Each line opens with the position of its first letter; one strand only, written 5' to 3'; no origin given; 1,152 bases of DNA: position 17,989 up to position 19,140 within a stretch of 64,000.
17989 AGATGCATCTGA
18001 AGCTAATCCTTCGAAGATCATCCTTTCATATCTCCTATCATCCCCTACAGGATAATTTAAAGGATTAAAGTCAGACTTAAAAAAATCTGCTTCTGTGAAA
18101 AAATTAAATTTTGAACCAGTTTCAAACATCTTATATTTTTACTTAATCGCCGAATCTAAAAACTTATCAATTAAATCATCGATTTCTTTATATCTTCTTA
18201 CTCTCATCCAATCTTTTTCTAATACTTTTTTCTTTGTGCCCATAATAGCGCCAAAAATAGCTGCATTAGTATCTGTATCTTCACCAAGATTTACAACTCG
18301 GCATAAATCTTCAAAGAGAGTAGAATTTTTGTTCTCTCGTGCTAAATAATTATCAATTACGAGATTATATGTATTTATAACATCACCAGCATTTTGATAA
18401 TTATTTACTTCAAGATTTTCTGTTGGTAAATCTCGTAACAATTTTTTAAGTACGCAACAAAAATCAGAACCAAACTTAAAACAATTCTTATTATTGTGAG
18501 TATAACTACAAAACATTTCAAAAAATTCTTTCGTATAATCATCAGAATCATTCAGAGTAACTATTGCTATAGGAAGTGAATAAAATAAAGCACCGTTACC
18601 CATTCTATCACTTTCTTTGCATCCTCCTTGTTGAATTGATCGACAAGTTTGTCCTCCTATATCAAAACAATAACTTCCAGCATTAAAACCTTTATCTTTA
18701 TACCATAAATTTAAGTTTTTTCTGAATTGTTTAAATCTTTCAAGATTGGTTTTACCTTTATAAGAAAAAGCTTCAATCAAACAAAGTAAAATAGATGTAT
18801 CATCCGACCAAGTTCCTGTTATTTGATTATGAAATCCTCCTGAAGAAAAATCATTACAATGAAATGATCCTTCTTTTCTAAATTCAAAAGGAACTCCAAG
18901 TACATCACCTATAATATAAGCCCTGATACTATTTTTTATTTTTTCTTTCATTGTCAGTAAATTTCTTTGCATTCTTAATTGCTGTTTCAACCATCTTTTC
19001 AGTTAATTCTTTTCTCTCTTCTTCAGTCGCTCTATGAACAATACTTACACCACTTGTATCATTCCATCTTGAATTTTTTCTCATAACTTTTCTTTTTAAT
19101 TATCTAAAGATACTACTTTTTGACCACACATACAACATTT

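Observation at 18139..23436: Contiguous ADP-ribose writer / eraser / Nudix trio inside the head-morphogenesis module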

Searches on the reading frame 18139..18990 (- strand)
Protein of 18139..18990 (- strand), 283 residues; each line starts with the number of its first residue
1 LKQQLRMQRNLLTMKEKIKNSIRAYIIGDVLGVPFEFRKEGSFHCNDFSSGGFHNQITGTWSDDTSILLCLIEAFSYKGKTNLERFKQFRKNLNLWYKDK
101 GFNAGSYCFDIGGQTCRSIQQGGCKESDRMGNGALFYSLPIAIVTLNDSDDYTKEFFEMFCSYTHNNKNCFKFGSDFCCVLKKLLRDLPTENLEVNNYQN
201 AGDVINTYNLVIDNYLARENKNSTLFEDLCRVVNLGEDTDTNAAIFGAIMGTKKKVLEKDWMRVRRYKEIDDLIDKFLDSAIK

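Call 4: search_protein_families(library=pfam, proteins=[window:18139-18990:-], max_evalue=0.01)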
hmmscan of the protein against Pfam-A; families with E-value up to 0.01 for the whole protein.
window:18139-18990:- (283 aa): 1 family
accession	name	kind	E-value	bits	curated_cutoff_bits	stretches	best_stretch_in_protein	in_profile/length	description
PF03747.19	ADP_ribosyl_GH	-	3.5e-27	96.2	26.2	2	26-189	7-179/287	ADP-ribosylglycohydrolase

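Call 5: search_protein_families(library=phrogs, proteins=[window:18139-18990:-], max_evalue=0.001)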
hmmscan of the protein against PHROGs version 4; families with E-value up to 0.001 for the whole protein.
window:18139-18990:- (283 aa): 1 family
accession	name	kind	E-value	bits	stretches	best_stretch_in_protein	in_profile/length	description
phrog_6572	-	other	4.7e-36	125.6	2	13-172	3-170/325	ADP-ribosylglycohydrolase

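Call 16: search_solved_structures(query=window:18139-18951:-, max_evalue=0.01, show_alignments=2)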
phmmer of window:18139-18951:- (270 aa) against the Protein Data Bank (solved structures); distinct sequences matched with E-value up to 0.01: 7.
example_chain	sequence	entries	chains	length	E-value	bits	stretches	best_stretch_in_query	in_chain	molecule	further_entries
6dre_A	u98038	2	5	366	2.9e-17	66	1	3-249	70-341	ADP-ribosyl-(Dinitrogen reductase) hydrolase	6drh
2cwc_A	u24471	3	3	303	2.9e-13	52.9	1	11-180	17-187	ADP-ribosylglycohydrolase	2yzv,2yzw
8za7_A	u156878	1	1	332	3.3e-13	52.7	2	2-134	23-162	Lmo0067 protein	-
1t5j_A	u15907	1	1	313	2.7e-08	36.6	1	1-174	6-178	Hypothetical protein MJ1187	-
2woe_A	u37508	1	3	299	2.6e-07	33.4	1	12-153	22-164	ADP-RIBOSYL-[DINITROGEN REDUCTASE] GLYCOHYDROLASE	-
2woc_A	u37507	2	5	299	1.3e-06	31.1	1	12-153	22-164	ADP-RIBOSYL-[DINITROGEN REDUCTASE] GLYCOHYDROLASE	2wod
3g9d_A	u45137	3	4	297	0.00064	22.3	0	13-145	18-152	Dinitrogenase reductase activating glucohydrolase | Dinitrogenase reductase activacting glicohydrolase | ADP-ribosyl-(Dinitrogen reductase) hydrolase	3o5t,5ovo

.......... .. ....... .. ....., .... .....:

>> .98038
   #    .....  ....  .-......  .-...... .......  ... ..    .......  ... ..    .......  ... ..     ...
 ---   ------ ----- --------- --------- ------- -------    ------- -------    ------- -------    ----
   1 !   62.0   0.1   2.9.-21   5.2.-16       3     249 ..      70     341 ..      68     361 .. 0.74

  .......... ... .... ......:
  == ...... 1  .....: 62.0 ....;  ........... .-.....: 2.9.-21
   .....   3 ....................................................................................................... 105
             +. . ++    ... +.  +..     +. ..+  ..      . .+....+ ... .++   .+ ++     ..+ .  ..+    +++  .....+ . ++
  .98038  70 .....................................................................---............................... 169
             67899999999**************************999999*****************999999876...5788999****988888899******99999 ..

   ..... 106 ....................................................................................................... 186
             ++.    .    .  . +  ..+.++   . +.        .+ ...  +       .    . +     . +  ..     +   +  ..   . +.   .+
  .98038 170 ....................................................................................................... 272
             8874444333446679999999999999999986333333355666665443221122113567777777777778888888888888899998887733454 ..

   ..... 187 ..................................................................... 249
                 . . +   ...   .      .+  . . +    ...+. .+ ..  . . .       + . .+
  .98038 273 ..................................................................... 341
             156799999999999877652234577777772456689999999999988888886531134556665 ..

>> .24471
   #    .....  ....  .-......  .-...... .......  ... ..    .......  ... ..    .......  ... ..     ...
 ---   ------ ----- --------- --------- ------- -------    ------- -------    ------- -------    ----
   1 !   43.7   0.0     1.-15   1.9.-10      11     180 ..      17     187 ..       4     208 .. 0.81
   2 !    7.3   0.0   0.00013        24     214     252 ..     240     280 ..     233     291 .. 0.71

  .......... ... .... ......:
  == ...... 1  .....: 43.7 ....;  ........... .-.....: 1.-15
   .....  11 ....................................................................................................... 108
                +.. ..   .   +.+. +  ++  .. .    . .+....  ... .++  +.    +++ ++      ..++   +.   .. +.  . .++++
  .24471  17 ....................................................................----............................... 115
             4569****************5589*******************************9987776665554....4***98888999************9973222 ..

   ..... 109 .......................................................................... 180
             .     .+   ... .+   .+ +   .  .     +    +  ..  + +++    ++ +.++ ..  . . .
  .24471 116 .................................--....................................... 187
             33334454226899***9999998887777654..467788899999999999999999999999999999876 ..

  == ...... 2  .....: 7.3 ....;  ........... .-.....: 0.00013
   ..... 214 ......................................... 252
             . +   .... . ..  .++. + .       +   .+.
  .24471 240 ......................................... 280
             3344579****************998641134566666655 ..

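Call 46: find_homologous_proteins(query=window:18139-18990:-, max_evalue=0.00001)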
Query window:18139-18990:- (283 aa): 577 proteins with E <= 0.00001 among 1265 candidates; the best 120 are listed.
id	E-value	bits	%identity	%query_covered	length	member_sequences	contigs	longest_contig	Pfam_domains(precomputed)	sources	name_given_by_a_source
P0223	1.2e-180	617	99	95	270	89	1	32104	PF03747.20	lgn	-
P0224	1.2e-158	545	87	95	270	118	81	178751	PF03747.20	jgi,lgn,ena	jgi:ADP-ribosyl-[dinitrogen reductase] hydrolase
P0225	1.4e-158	544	86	95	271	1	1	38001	PF03747.20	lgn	-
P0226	8.4e-138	476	75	99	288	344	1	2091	PF03747.20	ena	-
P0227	9.5e-129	447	73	96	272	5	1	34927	PF03747.20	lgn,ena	-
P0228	1.5e-122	426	70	94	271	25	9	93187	PF03747.20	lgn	-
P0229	1.8e-114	400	64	95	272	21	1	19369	PF03747.20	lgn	-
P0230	5.7e-106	372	59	95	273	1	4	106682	PF03747.20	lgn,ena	-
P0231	4.7e-105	369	60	95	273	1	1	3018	PF03747.20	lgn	-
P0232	6.3e-104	365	60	95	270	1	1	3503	PF03747.20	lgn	-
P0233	7.1e-103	362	61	94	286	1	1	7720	PF03747.20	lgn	-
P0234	1.2e-102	361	59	95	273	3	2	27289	PF03747.20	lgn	-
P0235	8.3e-102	358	61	94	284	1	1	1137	PF03747.20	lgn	-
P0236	1.9e-100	354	59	94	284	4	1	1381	PF03747.20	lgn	-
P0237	7.6e-100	352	59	94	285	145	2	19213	PF03747.20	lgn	-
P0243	2.2e-85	304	54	95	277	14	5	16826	PF03747.20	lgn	-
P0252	3.6e-71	258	48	95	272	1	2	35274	PF03747.20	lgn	-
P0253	2.2e-70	255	49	94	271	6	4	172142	PF03747.20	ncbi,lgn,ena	-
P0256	4.9e-70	254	47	95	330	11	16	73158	PF03747.20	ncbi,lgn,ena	-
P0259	1.1e-69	253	47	95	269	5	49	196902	PF03747.20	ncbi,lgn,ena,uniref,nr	ncbi:MAG: ADP-ribosylglycohydrolase family protein [Parabacteroides sp.]|uniref:ADP-ribosylglycohydr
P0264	4.0e-67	244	45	94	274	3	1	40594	PF03747.20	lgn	-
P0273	6.9e-59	217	42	94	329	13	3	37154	PF03747.20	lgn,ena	-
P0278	5.9e-52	195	41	98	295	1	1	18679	PF03747.20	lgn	-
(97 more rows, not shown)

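Call 47: find_encoding_contigs(protein=P0259, flank=8000, max_places=3)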
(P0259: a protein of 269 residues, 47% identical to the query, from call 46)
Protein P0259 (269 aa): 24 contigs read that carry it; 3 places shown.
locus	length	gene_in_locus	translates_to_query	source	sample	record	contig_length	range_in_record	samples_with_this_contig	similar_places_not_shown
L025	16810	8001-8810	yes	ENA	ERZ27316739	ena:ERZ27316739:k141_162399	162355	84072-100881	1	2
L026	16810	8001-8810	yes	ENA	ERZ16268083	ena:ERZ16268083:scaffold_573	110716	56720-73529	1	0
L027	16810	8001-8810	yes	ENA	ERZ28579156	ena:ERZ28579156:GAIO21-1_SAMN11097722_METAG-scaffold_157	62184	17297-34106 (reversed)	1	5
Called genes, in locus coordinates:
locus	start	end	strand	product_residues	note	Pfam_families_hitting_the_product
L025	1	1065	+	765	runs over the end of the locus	PF13620:CarboxypepD_reg, PF13715:CarbopepD_reg_2 (weak), PF00593:TonB_dep_Rec_b-barrel, PF14905:OMP_b-brl_3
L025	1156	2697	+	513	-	PF04326:SLFN_AlbA_2, PF13749:HATPase_c_4 (weak), PF21247:Fic-like_C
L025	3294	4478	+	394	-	PF13102:Phage_int_SAM_5, PF00589:Phage_integrase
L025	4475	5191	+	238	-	PF12728:HTH_17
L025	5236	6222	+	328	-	PF05144:Phage_CRI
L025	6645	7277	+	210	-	PF10544:T5orf172, PF13455:MUG113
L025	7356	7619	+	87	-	-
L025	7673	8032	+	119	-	-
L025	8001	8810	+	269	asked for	PF03747:ADP_ribosyl_GH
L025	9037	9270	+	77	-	-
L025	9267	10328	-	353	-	PF13685:Fe-ADH_2, PF01761:DHQ_synthase, PF24621:DHQS_C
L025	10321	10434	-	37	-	-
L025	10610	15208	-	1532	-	PF19910:DUF6383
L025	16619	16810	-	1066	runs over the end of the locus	PF13620:CarboxypepD_reg, PF13715:CarbopepD_reg_2, PF25183:OMP_b-brl_4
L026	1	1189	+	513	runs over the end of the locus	PF00593:TonB_dep_Rec_b-barrel, PF14905:OMP_b-brl_3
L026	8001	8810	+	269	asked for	PF03747:ADP_ribosyl_GH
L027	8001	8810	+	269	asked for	PF03747:ADP_ribosyl_GH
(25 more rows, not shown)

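Call 48: find_encoding_contigs(protein=P0253, flank=8000, max_places=2)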
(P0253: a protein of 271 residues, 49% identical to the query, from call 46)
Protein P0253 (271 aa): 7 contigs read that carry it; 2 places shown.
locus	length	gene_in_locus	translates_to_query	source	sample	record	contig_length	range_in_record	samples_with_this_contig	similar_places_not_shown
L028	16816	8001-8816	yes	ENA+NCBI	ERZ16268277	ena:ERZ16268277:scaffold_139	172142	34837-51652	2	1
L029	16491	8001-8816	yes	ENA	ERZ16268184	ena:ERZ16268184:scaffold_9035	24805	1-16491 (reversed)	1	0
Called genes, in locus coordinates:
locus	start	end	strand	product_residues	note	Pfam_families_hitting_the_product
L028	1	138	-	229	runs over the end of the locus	-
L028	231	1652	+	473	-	PF05970:PIF1, PF13245:AAA_19, PF13604:AAA_30, PF13538:UvrD_C_2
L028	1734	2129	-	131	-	-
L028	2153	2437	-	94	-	PF07927:HicA_toxin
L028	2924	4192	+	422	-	PF17293:Arm-DNA-bind_5 (weak), PF13102:Phage_int_SAM_5, PF00589:Phage_integrase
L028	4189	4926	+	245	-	PF12728:HTH_17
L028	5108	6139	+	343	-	PF05144:Phage_CRI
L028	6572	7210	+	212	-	PF10544:T5orf172, PF13455:MUG113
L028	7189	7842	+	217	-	-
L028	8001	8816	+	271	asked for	PF03747:ADP_ribosyl_GH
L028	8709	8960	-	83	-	-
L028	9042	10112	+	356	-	PF03747:ADP_ribosyl_GH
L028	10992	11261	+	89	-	-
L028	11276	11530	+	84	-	-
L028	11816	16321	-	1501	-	PF19910:DUF6383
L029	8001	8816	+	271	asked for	PF03747:ADP_ribosyl_GH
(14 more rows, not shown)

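Call 61: search_protein_families(library=ncbifam, proteins=[window:18139-18951:-], max_evalue=0.1)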
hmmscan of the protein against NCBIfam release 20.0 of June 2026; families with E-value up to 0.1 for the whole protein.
window:18139-18951:- (270 aa): 2 families
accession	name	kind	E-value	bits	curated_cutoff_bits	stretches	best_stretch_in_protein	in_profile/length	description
NF041672.1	ADPriboarghdlase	equivalog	7e-20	71.1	490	1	4-173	69-242/361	ADP-ribosylarginine hydrolase Tri1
TIGR02662.1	dinitro_DRAG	equivalog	1.3e-12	47.6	337.05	2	12-154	12-155/287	ADP-ribosyl-[dinitrogen reductase] hydrolase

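Call 70: find_encoding_contigs(protein=P0256, flank=7000, max_places=2)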
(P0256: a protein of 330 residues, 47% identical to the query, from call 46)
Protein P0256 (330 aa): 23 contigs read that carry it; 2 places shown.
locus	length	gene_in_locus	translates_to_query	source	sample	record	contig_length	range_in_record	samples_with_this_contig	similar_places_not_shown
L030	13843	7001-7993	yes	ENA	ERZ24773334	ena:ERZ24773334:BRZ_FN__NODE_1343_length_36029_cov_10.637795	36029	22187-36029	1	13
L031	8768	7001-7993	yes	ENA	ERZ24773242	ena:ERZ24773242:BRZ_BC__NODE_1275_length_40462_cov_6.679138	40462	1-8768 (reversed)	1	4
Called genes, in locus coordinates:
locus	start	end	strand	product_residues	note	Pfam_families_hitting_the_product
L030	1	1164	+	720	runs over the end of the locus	PF08206:OB_RNB, PF17849:OB_Dis3, PF17876:CSD2, PF00773:RNB, PF00575:S1 (weak)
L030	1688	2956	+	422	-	PF17293:Arm-DNA-bind_5 (weak), PF13102:Phage_int_SAM_5, PF00589:Phage_integrase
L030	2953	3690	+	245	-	PF12728:HTH_17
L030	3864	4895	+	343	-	PF05144:Phage_CRI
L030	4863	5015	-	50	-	-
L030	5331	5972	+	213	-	PF10544:T5orf172, PF13455:MUG113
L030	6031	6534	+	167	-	-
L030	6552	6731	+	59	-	-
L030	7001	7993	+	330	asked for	PF03747:ADP_ribosyl_GH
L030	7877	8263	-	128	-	-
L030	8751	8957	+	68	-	-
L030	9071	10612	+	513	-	PF04616:Glyco_hydro_43, PF17851:GH43_C2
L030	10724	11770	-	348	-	PF00710:Asparaginase, PF17763:Asparaginase_C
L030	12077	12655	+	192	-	PF00210:Ferritin, PF02915:Rubrerythrin, PF21349:RUBY_RBDX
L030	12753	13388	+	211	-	PF01026:TatD_DNase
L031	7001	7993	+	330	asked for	PF03747:ADP_ribosyl_GH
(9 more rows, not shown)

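Call 71: find_encoding_contigs(protein=P0264, flank=7000, max_places=1)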
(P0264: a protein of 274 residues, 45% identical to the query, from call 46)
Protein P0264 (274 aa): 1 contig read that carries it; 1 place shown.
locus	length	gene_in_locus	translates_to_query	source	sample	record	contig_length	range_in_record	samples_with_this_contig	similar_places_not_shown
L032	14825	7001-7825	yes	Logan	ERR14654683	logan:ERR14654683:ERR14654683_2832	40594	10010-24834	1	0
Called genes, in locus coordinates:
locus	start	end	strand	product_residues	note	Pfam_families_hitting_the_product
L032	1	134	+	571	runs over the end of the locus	PF04860:Phage_portal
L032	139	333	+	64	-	-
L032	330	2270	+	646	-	-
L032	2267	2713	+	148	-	-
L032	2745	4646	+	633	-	PF00293:NUDIX, PF19174:DUF5856 (weak)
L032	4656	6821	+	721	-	-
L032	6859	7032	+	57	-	-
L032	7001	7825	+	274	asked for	PF03747:ADP_ribosyl_GH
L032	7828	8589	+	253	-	-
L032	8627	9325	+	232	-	-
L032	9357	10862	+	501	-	PF17236:SU10_MCP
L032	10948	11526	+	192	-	-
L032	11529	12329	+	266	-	-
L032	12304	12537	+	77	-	-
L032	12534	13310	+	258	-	-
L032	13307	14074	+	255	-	-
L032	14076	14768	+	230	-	-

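Call 72: find_encoding_contigs(protein=P0273, flank=7000, max_places=1)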
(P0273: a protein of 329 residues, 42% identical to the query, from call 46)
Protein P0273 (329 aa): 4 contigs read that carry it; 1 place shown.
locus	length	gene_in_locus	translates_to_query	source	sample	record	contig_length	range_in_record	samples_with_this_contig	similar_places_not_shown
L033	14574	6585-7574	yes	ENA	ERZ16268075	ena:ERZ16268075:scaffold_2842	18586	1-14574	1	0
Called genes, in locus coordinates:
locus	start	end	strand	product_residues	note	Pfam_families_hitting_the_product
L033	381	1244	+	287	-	PF17293:Arm-DNA-bind_5 (weak), PF13102:Phage_int_SAM_5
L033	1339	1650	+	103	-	PF00589:Phage_integrase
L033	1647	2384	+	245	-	PF12728:HTH_17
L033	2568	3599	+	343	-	PF05144:Phage_CRI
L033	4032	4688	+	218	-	PF10544:T5orf172, PF13455:MUG113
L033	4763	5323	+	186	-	-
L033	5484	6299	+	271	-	PF03747:ADP_ribosyl_GH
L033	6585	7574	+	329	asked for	PF03747:ADP_ribosyl_GH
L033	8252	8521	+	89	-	-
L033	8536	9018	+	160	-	-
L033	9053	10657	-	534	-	PF19910:DUF6383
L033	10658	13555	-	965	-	-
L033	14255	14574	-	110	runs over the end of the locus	-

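Call 86: find_encoding_contigs(protein=P0252, flank=7000, max_places=1)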
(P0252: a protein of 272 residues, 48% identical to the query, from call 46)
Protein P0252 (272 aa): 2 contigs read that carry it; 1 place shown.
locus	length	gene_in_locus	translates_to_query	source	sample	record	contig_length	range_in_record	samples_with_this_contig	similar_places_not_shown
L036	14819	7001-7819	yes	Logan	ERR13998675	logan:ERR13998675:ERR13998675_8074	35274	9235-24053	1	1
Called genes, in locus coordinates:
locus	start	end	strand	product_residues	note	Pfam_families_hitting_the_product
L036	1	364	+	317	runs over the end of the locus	PF06414:Zeta_toxin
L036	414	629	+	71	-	-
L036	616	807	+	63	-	-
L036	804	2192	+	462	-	PF07591:PT-HINT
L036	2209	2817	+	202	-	PF20186:DUF6549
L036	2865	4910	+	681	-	PF00293:NUDIX, PF19174:DUF5856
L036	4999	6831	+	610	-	-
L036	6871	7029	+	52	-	-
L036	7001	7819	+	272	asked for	PF03747:ADP_ribosyl_GH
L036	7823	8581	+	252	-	-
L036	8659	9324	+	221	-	-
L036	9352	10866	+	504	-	PF17236:SU10_MCP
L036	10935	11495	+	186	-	-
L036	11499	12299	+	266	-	-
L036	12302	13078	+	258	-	-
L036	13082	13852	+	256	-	-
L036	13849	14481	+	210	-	-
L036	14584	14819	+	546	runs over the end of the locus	-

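Call 87: find_encoding_contigs(protein=P0278, flank=7000, max_places=1)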
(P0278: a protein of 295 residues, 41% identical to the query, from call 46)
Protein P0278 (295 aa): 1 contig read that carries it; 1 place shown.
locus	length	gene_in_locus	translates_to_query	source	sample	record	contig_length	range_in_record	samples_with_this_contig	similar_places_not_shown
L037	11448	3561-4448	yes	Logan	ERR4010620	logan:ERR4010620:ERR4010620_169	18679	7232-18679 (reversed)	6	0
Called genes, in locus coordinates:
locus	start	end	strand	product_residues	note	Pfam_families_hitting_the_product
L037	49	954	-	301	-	PF25917:BSH_RND, PF25973:BSH_CzcB (weak), PF25997:BSH_YhbJ (faint)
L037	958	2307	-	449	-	PF02321:OEP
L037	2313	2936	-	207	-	PF00440:TetR_N, PF17938:TetR_C_29 (weak)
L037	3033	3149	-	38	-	-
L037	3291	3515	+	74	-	-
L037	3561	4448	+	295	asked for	PF03747:ADP_ribosyl_GH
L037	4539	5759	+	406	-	PF20720:nSTAND3, PF00004:AAA (faint), PF07728:AAA_5, PF28529:McrB_lid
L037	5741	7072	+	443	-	PF10117:McrBC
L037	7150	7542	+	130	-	-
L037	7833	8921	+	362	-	PF25967:RND-MFP_C (weak), PF25989:YknX_C (weak)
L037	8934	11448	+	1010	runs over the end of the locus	PF00873:ACR_tran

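Call 88: find_encoding_contigs(protein=P0243, flank=7000, max_places=1)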
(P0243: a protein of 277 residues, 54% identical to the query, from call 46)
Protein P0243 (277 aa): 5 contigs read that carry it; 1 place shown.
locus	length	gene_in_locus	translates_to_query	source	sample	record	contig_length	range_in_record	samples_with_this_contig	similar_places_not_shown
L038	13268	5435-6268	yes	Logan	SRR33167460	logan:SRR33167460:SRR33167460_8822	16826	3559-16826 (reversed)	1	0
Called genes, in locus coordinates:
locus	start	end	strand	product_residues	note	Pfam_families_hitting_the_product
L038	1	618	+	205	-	?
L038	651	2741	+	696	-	PF00293:NUDIX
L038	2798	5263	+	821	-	PF18809:PBECR1, PF03496:ADPrib_exo_Tox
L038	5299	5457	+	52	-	-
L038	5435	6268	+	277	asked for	PF03747:ADP_ribosyl_GH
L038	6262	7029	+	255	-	-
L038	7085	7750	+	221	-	-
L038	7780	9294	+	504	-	-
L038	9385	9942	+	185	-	-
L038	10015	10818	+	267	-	-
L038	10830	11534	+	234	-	PF01541:GIY-YIG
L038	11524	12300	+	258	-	-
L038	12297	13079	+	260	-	-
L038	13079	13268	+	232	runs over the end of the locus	-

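Call 89: search_protein_families(library=padloc, proteins=[window:18139-18951:-, P0259, P0278], max_evalue=0.001)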
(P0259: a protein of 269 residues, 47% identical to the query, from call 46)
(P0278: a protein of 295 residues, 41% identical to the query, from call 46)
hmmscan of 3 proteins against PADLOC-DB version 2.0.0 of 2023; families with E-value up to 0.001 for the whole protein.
window:18139-18951:- (270 aa): 0 families

P0259 (269 aa): 0 families

P0278 (295 aa): 0 families
